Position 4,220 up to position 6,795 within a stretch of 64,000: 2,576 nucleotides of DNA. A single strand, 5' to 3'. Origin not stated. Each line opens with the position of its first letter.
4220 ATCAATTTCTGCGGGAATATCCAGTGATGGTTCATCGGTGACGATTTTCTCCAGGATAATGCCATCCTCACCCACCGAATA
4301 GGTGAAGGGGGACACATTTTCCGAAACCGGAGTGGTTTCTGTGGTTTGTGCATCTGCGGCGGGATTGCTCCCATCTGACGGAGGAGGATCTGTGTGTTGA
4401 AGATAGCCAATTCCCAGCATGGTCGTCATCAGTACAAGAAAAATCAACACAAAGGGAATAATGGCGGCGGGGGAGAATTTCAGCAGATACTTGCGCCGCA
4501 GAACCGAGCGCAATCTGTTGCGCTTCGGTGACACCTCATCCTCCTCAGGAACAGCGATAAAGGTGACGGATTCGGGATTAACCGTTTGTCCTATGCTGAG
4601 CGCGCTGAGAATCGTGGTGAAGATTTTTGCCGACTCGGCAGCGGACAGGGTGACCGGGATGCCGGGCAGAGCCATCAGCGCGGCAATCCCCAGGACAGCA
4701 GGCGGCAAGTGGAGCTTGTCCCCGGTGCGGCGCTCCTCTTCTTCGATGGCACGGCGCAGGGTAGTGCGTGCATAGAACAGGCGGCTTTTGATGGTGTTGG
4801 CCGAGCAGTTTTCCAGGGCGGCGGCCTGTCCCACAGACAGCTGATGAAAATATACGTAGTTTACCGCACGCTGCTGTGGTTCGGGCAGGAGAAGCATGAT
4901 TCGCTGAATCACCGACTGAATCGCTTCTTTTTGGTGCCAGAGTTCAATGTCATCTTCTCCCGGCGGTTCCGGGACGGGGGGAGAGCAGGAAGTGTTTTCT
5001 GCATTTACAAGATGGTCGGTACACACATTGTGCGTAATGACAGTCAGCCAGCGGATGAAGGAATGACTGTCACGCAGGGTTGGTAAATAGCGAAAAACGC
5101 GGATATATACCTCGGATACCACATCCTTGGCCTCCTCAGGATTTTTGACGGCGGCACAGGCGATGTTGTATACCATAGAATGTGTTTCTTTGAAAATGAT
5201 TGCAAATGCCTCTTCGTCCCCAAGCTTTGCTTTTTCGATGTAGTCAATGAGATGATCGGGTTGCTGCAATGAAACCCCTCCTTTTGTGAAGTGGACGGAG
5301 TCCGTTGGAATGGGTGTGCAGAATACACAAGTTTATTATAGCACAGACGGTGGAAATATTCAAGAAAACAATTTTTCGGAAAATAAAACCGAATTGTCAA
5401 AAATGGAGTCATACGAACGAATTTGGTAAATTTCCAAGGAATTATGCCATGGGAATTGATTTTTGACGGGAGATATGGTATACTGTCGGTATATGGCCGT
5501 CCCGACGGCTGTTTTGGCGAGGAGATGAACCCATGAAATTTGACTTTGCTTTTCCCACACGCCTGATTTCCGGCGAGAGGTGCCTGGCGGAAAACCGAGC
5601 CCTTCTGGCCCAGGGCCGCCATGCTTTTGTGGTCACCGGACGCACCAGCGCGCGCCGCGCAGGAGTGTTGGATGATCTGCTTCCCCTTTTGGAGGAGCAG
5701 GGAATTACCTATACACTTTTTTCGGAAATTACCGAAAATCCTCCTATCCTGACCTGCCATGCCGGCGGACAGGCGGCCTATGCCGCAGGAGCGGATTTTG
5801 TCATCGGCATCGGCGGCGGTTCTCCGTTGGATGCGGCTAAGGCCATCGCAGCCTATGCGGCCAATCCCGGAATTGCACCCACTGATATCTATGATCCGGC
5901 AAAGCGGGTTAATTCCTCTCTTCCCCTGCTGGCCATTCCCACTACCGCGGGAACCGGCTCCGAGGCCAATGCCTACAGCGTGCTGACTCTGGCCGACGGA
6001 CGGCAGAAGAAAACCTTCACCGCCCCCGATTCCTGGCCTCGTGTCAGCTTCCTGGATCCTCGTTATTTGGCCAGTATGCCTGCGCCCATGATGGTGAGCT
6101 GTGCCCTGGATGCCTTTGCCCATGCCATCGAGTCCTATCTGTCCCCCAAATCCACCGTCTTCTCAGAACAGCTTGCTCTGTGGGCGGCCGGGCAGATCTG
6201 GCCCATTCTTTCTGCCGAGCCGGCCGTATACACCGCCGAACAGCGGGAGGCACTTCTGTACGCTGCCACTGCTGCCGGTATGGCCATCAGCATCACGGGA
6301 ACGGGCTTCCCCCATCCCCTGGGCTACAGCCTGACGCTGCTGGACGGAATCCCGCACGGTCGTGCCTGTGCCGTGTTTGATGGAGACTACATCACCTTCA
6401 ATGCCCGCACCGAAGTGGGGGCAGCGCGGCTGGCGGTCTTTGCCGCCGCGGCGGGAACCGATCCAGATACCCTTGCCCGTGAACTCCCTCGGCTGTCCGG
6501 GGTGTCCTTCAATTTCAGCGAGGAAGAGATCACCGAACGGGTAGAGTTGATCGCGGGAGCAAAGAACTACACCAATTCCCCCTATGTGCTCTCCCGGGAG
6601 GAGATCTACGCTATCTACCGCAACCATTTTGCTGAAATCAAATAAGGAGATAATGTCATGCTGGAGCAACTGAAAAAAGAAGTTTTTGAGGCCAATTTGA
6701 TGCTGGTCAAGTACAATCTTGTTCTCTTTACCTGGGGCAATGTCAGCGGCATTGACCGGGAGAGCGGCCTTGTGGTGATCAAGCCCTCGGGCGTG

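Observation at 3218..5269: One-polypeptide sigma factor / transmembrane / leucine-rich-repeat sensor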

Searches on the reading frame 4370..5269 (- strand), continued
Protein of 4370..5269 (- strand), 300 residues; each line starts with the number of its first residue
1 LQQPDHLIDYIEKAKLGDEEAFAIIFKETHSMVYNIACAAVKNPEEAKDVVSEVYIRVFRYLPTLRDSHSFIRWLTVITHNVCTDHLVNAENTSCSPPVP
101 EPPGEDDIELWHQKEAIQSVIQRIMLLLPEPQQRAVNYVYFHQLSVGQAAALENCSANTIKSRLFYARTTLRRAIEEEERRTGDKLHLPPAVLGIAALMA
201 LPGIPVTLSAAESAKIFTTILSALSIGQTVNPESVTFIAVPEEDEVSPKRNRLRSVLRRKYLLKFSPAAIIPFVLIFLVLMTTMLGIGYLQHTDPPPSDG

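Call 60: search_protein_families(library=pfam, proteins=[P0279, P0103, P0245, P0159], max_evalue=0.001)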
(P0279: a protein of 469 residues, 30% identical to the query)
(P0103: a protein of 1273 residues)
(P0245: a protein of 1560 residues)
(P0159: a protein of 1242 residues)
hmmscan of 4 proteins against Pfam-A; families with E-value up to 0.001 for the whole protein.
P0279 (469 aa): 4 families
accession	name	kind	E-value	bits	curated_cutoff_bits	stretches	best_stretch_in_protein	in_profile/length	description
PF08281.18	Sigma70_r4_2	-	8.7e-14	51.3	25.7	1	127-178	3-54/54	Sigma-70, region 4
PF04545.22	Sigma70_r4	-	3.5e-11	42.9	24.1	1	132-179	2-49/50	Sigma-70, region 4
PF04542.20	Sigma70_r2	-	6.2e-08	32.8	24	1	25-91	2-70/71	Sigma-70 region 2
PF07638.17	Sigma70_ECF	-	2.3e-07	31.3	21.1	1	127-183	129-184/185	ECF sigma factor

P0103 (1273 aa): 6 families
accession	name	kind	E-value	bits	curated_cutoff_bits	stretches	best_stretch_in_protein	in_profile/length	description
PF13306.12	LRR_5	-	2.2e-118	390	27.7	6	371-485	2-113/127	BspA type Leucine rich repeat region (6 copies)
PF13855.12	LRR_8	-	2.4e-16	59.7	27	0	651-695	14-59/61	Leucine rich repeat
PF04542.20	Sigma70_r2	-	1.5e-10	41.1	24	1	25-89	1-67/71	Sigma-70 region 2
PF08281.18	Sigma70_r4_2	-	4.4e-07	29.9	25.7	1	122-172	3-53/54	Sigma-70, region 4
PF23952.1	LRR_EndoS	-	2.3e-06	28.3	27.9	0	410-456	65-112/116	Endo-beta-N-acetylglucosaminidase EndoS LRR domain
PF12799.13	LRR_4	-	1.9e-05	25.2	27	0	663-701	2-41/44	Leucine Rich repeats (2 copies)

P0245 (1560 aa): 5 families
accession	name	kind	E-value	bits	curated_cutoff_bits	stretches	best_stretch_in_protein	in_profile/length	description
PF08281.18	Sigma70_r4_2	-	1.2e-13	50.9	25.7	1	126-177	3-54/54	Sigma-70, region 4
PF04542.20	Sigma70_r2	-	1e-11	44.9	24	1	23-88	1-68/71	Sigma-70 region 2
PF07638.17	Sigma70_ECF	-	8.9e-11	42.5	21.1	1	10-181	9-183/185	ECF sigma factor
PF01764.32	Lipase_3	-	8.2e-10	39.2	22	1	1228-1335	31-137/140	Lipase (class 3)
PF04545.22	Sigma70_r4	-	1.5e-09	37.6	24.1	1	131-178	2-49/50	Sigma-70, region 4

P0159 (1242 aa): 5 families
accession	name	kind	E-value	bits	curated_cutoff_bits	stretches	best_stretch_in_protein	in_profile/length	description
PF08281.18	Sigma70_r4_2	-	3.8e-15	55.7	25.7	1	127-178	3-54/54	Sigma-70, region 4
PF04542.20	Sigma70_r2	-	7.4e-15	54.9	24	1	25-90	1-68/71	Sigma-70 region 2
PF01764.32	Lipase_3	-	7.1e-12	45.9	22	1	861-986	2-137/140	Lipase (class 3)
PF07638.17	Sigma70_ECF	-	7e-11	42.8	21.1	1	12-182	9-183/185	ECF sigma factor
PF04545.22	Sigma70_r4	-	5.4e-09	35.9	24.1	1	132-179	2-49/50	Sigma-70, region 4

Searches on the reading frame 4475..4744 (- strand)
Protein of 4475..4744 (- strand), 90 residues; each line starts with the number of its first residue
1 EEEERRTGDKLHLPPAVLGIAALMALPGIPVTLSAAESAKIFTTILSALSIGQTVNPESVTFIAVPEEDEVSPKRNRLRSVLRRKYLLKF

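Call 65: search_protein_families(library=pfam, proteins=[window:4475-4744:-], max_evalue=10)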
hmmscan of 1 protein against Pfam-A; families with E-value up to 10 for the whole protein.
window:4475-4744:- (90 aa): 1 family
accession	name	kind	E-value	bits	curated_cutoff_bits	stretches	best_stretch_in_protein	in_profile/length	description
PF25631.1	Inovirus_capsid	-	0.45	10.8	27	1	16-29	16-29/41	Inovirus capsid protein family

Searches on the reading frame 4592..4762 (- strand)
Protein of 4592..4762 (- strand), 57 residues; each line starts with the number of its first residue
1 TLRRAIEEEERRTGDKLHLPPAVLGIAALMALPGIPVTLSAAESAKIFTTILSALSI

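Call 64: search_solved_structures(query=A5, max_evalue=10, show_alignments=0)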
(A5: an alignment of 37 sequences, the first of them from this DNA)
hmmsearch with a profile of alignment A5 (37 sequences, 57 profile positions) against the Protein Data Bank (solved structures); distinct sequences matched with E-value up to 10: 3.
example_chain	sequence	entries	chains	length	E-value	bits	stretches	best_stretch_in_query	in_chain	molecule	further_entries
7sq3_A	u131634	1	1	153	0.0026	20.8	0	8-24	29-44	Designed trefoil knot protein, variant 1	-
7sq4_A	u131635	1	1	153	0.0027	20.8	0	8-24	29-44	Designed trefoil knot protein, variant 2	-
7sq5_A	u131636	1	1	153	0.47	13.6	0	8-24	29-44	Designed trefoil knot protein, variant 3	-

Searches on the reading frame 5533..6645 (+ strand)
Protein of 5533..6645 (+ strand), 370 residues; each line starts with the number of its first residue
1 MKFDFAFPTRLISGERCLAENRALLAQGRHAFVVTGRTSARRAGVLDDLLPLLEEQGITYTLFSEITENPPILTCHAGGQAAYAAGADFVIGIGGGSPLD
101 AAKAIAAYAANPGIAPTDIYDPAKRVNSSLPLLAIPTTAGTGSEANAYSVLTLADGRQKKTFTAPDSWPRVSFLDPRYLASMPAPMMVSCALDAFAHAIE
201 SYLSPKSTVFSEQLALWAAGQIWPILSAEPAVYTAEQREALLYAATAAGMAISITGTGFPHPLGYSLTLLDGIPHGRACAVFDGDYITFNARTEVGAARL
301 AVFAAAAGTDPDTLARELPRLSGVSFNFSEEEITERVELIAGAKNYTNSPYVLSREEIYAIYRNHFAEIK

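Call 50: search_protein_families(library=pfam, proteins=[window:5533-6645:+], max_evalue=0.001)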
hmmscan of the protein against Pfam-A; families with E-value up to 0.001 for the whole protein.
window:5533-6645:+ (370 aa): 4 families
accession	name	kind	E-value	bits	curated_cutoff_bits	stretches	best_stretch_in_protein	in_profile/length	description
PF00465.25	Fe-ADH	-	5.5e-45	153.4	31.3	1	8-176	1-168/168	Iron-containing alcohol dehydrogenase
PF25137.1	ADH_Fe_C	-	1.5e-17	64.4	27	1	188-308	2-121/194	Fe-containing alcohol dehydrogenase family, C-terminal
PF13685.12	Fe-ADH_2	-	2.8e-08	34.4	28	1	27-113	18-101/149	Iron-containing alcohol dehydrogenase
PF04022.17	Staphylcoagulse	-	0.00098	19.1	19.7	0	143-156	8-21/27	Staphylocoagulase repeat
